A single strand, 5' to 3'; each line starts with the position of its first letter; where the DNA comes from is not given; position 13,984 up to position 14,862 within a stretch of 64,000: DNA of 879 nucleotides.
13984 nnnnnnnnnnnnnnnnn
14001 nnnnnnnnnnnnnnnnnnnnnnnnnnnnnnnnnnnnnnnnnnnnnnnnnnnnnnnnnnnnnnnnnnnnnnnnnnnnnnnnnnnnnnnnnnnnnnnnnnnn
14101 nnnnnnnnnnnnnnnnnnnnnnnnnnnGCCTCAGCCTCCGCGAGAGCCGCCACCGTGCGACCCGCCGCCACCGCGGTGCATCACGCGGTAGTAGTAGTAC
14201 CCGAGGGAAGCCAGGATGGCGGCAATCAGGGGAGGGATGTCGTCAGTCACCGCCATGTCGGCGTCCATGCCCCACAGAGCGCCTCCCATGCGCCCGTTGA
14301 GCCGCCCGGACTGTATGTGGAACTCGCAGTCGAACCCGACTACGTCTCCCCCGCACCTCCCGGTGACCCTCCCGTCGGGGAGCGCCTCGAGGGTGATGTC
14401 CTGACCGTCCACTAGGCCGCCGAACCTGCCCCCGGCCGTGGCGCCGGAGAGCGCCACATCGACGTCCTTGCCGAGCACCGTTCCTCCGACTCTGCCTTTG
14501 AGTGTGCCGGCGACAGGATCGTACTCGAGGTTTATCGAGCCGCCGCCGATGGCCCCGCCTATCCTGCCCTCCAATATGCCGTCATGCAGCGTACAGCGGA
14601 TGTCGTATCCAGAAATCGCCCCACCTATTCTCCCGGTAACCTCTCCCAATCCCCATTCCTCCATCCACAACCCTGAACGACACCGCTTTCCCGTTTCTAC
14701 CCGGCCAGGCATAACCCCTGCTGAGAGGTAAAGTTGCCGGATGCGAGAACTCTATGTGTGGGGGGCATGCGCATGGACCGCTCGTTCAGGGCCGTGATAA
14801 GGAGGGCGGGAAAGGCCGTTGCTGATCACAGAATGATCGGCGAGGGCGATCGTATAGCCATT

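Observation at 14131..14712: Novel Gly-rich 22-residue tandem-repeat membrane protein co-transcribed with miaB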

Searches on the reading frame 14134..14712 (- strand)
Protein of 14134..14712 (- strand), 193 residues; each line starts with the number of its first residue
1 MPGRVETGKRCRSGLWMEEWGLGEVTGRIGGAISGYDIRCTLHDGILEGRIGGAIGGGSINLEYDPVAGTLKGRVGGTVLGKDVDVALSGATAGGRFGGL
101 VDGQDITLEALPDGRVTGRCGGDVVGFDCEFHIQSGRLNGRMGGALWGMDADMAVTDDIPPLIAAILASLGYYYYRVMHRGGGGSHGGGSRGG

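Call 3: search_protein_families(library=pfam, proteins=[window:14134-14712:-], max_evalue=1)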
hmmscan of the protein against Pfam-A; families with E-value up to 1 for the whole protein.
window:14134-14712:- (193 aa): 0 families

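Call 4: search_protein_families(library=ncbifam, proteins=[window:14134-14712:-], max_evalue=1)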
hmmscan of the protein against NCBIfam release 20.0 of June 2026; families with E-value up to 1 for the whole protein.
window:14134-14712:- (193 aa): 0 families

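Call 5: search_solved_structures(query=window:14134-14712:-, max_evalue=10, show_alignments=2)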
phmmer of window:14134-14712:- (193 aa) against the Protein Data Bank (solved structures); distinct sequences matched with E-value up to 10: 3.
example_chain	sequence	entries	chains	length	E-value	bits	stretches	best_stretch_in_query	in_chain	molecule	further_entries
9atl_A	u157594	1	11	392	2.8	10.9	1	55-118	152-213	Flagellin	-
9s80_A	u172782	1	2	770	3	10.8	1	41-107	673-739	Receptor-like protein kinase BRI1-like 3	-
9s90_A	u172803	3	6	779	3.8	10.4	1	41-107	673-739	Receptor-like protein kinase BRI1-like 3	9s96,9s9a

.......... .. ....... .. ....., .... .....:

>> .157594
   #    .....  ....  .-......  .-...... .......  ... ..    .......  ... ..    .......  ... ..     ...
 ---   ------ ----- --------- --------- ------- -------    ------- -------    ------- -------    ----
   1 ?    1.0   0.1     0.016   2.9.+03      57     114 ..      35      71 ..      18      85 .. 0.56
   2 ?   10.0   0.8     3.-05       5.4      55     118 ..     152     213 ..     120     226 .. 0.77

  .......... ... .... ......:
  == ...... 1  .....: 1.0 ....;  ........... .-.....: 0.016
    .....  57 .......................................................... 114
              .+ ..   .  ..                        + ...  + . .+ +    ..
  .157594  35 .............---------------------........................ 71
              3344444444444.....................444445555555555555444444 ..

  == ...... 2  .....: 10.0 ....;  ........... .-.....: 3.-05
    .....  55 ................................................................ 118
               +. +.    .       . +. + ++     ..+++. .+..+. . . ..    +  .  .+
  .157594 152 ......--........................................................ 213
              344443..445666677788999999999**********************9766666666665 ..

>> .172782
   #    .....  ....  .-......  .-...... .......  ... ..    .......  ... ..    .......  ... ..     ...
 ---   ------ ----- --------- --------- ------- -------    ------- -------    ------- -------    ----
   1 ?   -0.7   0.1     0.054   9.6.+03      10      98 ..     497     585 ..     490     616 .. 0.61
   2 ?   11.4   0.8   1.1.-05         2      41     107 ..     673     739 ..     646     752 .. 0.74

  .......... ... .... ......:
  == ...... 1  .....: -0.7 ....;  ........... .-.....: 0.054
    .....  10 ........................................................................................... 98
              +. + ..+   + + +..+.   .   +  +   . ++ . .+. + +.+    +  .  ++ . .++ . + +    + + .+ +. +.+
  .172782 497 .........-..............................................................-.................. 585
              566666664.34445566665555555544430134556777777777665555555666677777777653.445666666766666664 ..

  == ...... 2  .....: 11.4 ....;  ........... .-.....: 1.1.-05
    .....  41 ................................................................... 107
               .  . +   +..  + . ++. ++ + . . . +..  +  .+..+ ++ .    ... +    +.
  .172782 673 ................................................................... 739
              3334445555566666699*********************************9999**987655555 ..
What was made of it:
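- Tried and rejected: Pfam, NCBIfam and PDB sequence searches with the single protein gave nothing (calls 3-5).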

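Call 6: find_homologous_proteins(query=window:14134-14712:-, max_evalue=0.001)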
Query window:14134-14712:- (193 aa): 1 proteins with E <= 0.001 among 7477 candidates.
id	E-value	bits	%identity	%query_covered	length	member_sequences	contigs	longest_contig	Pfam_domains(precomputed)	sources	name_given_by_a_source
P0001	1.2e-27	115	37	82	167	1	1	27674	-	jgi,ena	-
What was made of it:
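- Tried and rejected: The single-sequence search found only one relative (call 6).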

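Call 8: find_encoding_contigs(protein=P0001, flank=10000)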
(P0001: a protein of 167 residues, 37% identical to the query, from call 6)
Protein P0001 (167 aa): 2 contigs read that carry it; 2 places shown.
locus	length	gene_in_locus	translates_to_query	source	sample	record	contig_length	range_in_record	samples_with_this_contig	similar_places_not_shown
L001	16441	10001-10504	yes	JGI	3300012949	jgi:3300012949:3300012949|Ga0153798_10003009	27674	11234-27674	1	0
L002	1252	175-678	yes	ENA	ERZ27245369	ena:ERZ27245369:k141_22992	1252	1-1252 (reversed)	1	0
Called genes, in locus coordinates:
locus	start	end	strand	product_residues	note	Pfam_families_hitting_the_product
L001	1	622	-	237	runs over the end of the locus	PF08666:SAF, PF16976:RcpC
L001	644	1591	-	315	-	PF13400:Tad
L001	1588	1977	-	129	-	PF07811:TadE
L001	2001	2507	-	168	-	PF01478:Peptidase_A24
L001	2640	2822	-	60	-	PF04964:Flp_Fap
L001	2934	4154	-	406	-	PF00817:IMS, PF11798:IMS_HHH (weak), PF21999:IMS_HHH_1, PF11799:IMS_C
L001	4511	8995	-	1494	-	PF00580:UvrD-helicase (weak), PF13086:AAA_11, PF13245:AAA_19, PF13604:AAA_30, PF20720:nSTAND3 (weak), PF13087:AAA_12, PF04480:DUF559, PF18741:MTES_1575, +4 more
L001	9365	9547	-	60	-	-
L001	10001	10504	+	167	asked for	-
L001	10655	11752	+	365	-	PF01321:Creatinase_N, PF00557:Peptidase_M24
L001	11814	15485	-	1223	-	PF01855:POR_N, PF17147:PFOR_II, PF01558:POR, PF10371:EKR, PF12838:Fer4_7, PF13183:Fer4_8 (weak), PF13484:Fer4_16, PF02775:TPP_enzyme_C, +6 more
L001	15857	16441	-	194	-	?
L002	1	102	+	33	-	?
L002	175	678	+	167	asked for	-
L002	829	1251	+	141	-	?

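Call 9: find_encoding_contigs(protein=window:14134-14712:-, flank=10000)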
Protein window:14134-14712:- (193 aa): no gene with exactly this product is on record in the collection.

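Call 17: find_related_loci(query=A2, collection=genome_contigs, flank=8000)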
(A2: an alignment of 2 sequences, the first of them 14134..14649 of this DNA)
Query A2 (172 aa) in genome_contigs; peptide patterns used: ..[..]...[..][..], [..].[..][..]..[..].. (x = any residue, [..] = any of these).
127 stretches matched a pattern; 5 encode a relative of the query (tblastn E <= 1e-3); 5 distinct loci.
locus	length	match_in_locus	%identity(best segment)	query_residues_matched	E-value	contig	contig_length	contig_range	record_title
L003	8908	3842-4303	45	3-158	4e-44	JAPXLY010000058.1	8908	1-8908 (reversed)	MAG: Bacillota bacterium isolate binned_ad_5.35 NODE_8418_length_8908_cov_14.174354, whole genome shotgun sequence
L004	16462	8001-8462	44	3-158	3e-43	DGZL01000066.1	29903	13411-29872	MAG TPA_asm: Firmicutes bacterium UBA4981 UBA4981_contig_7201, whole genome shotgun sequence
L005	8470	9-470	44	3-158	1e-41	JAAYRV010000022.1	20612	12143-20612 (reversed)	MAG: Bacillota bacterium isolate AS23ysBPME_252 10333_AS23, whole genome shotgun sequence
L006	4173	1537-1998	42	3-158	3e-41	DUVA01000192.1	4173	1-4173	MAG TPA_asm: Bacillota bacterium isolate AS08sgBPME_304 233746_AS08, whole genome shotgun sequence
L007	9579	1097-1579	43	1-159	9e-37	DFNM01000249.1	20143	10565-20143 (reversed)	MAG TPA_asm: Firmicutes bacterium UBA3567 UBA3567_contig_1844, whole genome shotgun sequence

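Call 20: predict_structure(alignment_id=A2)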
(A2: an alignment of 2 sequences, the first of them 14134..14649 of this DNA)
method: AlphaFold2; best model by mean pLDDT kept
length: 172 residues; sequences in the alignment: 2
mean_pLDDT: 82.8   pTM: 0.82
mean pLDDT of the five models: 82.8, 79.5, 79.1, 72.0, 29.5
residues with pLDDT >= 90: 90; 70-90: 49; 50-70: 20; < 50: 13
segments of 3 or more residues with pLDDT < 50: 161-169
pLDDT, mean of each block of 10 residues (from residue 1): 88 83 94 83 94 79 91 76 86 91 80 92 78 93 92 74 43 41
secondary structure, 60 per line:
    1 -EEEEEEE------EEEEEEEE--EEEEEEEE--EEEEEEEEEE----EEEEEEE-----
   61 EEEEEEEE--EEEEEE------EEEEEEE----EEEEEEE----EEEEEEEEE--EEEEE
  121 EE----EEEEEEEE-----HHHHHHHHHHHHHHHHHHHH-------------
elements in order: E2-8 E15-22 E25-32 E35-44 E49-55 E61-68 E71-76 E83-89 E94-100 E105-113 E116-122 E127-134 H140-159
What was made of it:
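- The 2-sequence run gave the same topology (call 20).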

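Call 24: search_protein_representatives(alignment_id=A2)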
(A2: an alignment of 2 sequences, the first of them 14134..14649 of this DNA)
Query: 2 sequences, 172 profile positions. Proteins with E-value up to 0.001 (for the whole library): 110; up to 1e-10: 66; up to 1e-30: 7. The best 110 are listed.
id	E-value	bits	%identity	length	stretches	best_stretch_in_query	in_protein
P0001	5.1e-85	300.0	-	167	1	1-169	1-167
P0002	2.5e-61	222.9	-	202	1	1-170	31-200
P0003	2.3e-43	164.4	-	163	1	3-162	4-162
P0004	6.5e-42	159.7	-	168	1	1-167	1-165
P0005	9.8e-35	136.4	-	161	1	1-161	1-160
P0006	2.0e-33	132.1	-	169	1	3-164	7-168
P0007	9.9e-32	126.6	-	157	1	12-168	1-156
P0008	7.1e-29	117.3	-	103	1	70-170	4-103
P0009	1.0e-28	116.8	-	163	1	1-153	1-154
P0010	4.8e-28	114.6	-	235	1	4-159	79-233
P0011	8.2e-27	110.6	-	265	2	1-106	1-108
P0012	8.8e-27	110.5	-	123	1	35-156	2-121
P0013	4.8e-26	108.1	-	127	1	45-165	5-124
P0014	1.2e-25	106.8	-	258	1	1-171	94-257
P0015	3.3e-25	105.3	-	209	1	1-163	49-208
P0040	1.3e-15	74.1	-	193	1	1-151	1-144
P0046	7.9e-14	68.3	-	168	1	1-154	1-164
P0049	2.7e-13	66.6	-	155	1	3-152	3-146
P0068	1.6e-10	57.6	-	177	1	1-150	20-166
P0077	2.0e-07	47.5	-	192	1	17-132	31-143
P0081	1.4e-06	44.7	-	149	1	27-93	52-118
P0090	1.2e-05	41.7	-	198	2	70-155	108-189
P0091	1.4e-05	41.4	-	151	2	29-103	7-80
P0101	2.4e-04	37.4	-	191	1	4-129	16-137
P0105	3.2e-04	37.0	-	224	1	7-132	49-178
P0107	4.1e-04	36.7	-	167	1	1-160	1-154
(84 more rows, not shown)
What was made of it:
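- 110 cluster representatives at E<=1e-3 and 66 at E<=1e-10 among 1.84 billion proteins (call 24).
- Tried and rejected: The exhaustive profile search was needed to find the family (call 24).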

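Call 30: find_homologous_proteins(query=A4, max_evalue=0.001)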
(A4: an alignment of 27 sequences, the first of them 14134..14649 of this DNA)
Query A4 (27 sequences) (172 aa, profile of the alignment): 40 proteins with E <= 0.001 among 8000 candidates.
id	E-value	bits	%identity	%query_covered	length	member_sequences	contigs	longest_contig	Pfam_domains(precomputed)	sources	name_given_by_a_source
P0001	4.2e-47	178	38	92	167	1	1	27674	-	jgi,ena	-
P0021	3.9e-43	165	34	64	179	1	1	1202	-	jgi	jgi:hypothetical protein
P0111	5.1e-43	164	45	94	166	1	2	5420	-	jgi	jgi:hypothetical protein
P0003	1.3e-42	163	46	94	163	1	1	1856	-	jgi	-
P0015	1.1e-41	160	32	95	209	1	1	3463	-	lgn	-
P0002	1.8e-41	159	67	99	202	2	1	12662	-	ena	-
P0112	4.1e-41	158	41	90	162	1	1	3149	-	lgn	-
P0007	7.8e-41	157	40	90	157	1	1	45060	-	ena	-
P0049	4.0e-40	155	27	90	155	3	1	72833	-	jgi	-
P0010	8.7e-40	154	43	91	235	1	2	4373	-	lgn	-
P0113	1.7e-38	150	36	88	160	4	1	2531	-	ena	-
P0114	1.8e-38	150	37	88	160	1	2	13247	-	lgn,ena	-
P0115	3.1e-38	149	35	84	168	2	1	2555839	-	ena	-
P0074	5.9e-38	148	26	89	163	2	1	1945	-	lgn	-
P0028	9.7e-38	147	34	81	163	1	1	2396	-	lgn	-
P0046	2.8e-33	133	25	90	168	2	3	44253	-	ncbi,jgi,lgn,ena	-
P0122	1.5e-28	117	29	90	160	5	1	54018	-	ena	-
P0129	1.1e-13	69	33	34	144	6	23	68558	-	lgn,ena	-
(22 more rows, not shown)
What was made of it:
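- On Pfam PF21784 / PF21785 / PF21786 (beta-flower families, clan CL0395): The precomputed Pfam field was empty for all 40 hits (call 30).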

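Call 31: find_encoding_contigs(protein=P0002, flank=6000, max_places=2)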
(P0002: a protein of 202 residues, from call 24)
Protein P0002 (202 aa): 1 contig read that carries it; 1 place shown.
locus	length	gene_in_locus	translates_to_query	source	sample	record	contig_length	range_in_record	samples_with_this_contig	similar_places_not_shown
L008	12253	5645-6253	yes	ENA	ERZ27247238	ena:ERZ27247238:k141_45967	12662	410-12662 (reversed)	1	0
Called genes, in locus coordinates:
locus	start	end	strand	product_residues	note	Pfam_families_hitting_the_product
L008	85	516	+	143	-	-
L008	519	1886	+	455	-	PF01970:TctA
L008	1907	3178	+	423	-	PF00368:HMG-CoA_red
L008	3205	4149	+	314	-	PF00682:HMGL-like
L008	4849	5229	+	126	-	PF05168:HEPN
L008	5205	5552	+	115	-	PF01909:NTP_transf_2, PF18765:Polbeta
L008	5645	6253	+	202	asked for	-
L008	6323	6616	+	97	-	-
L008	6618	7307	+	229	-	-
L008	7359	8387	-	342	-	PF00753:Lactamase_B, PF12706:Lactamase_B_2 (weak)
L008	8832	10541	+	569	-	PF02776:TPP_enzyme_N, PF00205:TPP_enzyme_M, PF02775:TPP_enzyme_C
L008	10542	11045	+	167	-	PF01842:ACT, PF13291:ACT_4 (weak), PF22629:ACT_AHAS_ss, PF13710:ACT_5, PF10369:ALS_ss_C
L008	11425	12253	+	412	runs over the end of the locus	?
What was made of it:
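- The closest relative (67% identity) sits between a HEPN/nucleotidyltransferase pair and unrelated small ORFs (call 31).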

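Call 32: find_encoding_contigs(protein=P0115, flank=6000, max_places=2)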
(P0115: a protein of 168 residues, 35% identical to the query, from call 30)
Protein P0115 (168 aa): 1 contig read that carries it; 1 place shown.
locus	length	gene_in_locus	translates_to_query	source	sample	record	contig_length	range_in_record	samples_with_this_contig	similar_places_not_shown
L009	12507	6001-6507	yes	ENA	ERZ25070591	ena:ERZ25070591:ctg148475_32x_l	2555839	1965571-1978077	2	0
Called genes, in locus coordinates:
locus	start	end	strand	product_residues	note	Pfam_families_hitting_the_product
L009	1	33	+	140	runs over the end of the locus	PF14325:DUF4383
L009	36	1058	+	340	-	PF00106:adh_short, PF08659:KR, PF23441:SDR (weak), PF13561:adh_short_C2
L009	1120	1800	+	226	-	PF10881:DUF2726, PF01396:Zn_ribbon_Top1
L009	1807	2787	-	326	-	PF08240:ADH_N, PF00107:ADH_zinc_N, PF13602:ADH_zinc_N_2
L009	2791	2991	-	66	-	-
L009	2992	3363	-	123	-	PF11964:SpoIIAA-like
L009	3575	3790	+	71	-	PF11160:Hva1_TUDOR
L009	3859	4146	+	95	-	-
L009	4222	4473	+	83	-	PF04226:Transgly_assoc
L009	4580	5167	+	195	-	PF00583:Acetyltransf_1 (weak), PF13508:Acetyltransf_7, PF13673:Acetyltransf_10 (faint)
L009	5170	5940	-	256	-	PF24553:Rv0428c_C, PF13480:Acetyltransf_6 (weak), PF00583:Acetyltransf_1, PF13508:Acetyltransf_7 (weak), PF08445:FR47 (weak)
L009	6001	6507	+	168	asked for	-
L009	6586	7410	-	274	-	PF14243:R2K_3, PF18299:R2K_2 (weak)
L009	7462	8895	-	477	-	PF01266:DAO, PF01593:Amino_oxidase, PF03486:HI0933_like (faint), PF13450:NAD_binding_8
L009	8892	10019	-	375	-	PF13506:Glyco_transf_21, PF13641:Glyco_tranf_2_3, PF00535:Glycos_transf_2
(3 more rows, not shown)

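Call 33: find_encoding_contigs(protein=P0007, flank=6000, max_places=2)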
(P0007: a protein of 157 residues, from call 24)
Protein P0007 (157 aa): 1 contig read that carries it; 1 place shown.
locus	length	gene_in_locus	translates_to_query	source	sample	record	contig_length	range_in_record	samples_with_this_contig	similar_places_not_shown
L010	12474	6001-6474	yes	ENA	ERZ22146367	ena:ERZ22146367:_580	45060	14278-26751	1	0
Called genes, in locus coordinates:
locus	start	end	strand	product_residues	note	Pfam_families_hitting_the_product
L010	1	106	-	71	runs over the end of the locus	-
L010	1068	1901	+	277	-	PF26514:DUF8173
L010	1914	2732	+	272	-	PF13349:DUF4097 (weak)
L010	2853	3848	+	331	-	PF00246:Peptidase_M14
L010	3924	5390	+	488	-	PF08239:SH3_3, PF07653:SH3_2 (faint), PF06347:SH3_4, PF08239:SH3_3, PF01520:Amidase_3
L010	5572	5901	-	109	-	-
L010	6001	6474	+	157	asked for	-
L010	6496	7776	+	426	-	PF03313:SDH_alpha, PF03972:MmgE_PrpD_N (weak)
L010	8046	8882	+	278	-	-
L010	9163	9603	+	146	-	PF04657:DMT_YdcZ, PF09990:DUF2231 (weak)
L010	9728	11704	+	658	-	PF07676:PD40 (faint), PF26549:Tricorn_N (faint), PF26550:Tricorn_2nd (faint), PF00930:DPPIV_N (faint), PF05448:AXE1 (weak), PF02129:Peptidase_S15 (weak), PF20434:BD-FAE (weak), PF00326:Peptidase_S9, +1 more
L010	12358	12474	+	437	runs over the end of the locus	PF09587:PGA_cap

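Call 42: predict_structure(alignment_id=A5)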
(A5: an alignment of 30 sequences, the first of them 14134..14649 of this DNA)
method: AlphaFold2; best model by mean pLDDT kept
length: 172 residues; sequences in the alignment: 30
mean_pLDDT: 92.3   pTM: 0.88
mean pLDDT of the five models: 92.3, 91.4, 90.9, 90.0, 90.0
residues with pLDDT >= 90: 132; 70-90: 28; 50-70: 11; < 50: 1
segments of 3 or more residues with pLDDT < 50: none
pLDDT, mean of each block of 10 residues (from residue 1): 95 93 98 92 98 91 97 93 96 97 93 98 91 98 98 89 59 65
secondary structure, 60 per line:
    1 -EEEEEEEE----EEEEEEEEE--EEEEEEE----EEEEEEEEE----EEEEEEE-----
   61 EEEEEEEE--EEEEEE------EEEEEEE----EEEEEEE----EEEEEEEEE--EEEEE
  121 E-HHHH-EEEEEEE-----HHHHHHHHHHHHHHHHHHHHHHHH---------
elements in order: E2-9 E14-22 E25-31 E36-44 E49-55 E61-68 E71-76 E83-89 E94-100 E105-113 E116-121 H123-126 E128-134 H140-163
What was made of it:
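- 14581..14646 (-): Hairpin unit 1, aa 2-23 (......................). AF2 strands E2-9 and E14-22 (call 42).
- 14509..14580 (-): Hairpin unit 2, aa 24-47 (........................). AF2 strands E25-31 and E36-44 (call 42).
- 14437..14508 (-): Hairpin unit 3, aa 48-71 (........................). AF2 strands E49-55 and E61-68 (call 42).
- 14374..14436 (-): Hairpin unit 4, aa 72-92 (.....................). AF2 strands E71-76 and E83-89 (call 42).
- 14308..14373 (-): Hairpin unit 5, aa 93-114 (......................). AF2 strands E94-100 and E105-113 (call 42).
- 14239..14307 (-): Hairpin unit 6, aa 115-137 (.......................). AF2 strands E116-121 and E128-134 (call 42).
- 14188..14238 (-): C-terminal hydrophobic, Ala-rich helix, aa 138-154 (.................). 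Inferred to be the buried core of the barrel rather than a transmembrane anchor. AF2 helix 140-163, with pLDDT 98 for residues 131-150 (call 42).
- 14134..14187 (-): Basic, Gly/Ser-rich tail, aa 155-172 (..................), predicted disordered. pLDDT 59-65 (call 42).
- On Beta-flower fold (six-fold form): AF2 gives pLDDT 92.3 and pTM 0.88, with 12 strands of 6-9 residues, two per repeat (call 42). The helix is present (140-163), with pLDDT 98 for the linker and first turns (call 42).
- On Outer-membrane beta-barrel proteins: The strands are 6-9 residues long (call 42).
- It shows 12 strands of 6-9 residues plus helix 140-163 (call 42). The linker and helix have pLDDT 98 (call 42), which is unusual for a free-hanging anchor. 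AF2 gives two antiparallel strands per unit and a closed 12-stranded meander at high confidence (calls 20, 42). The strands are only 6-9 residues long (call 42).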
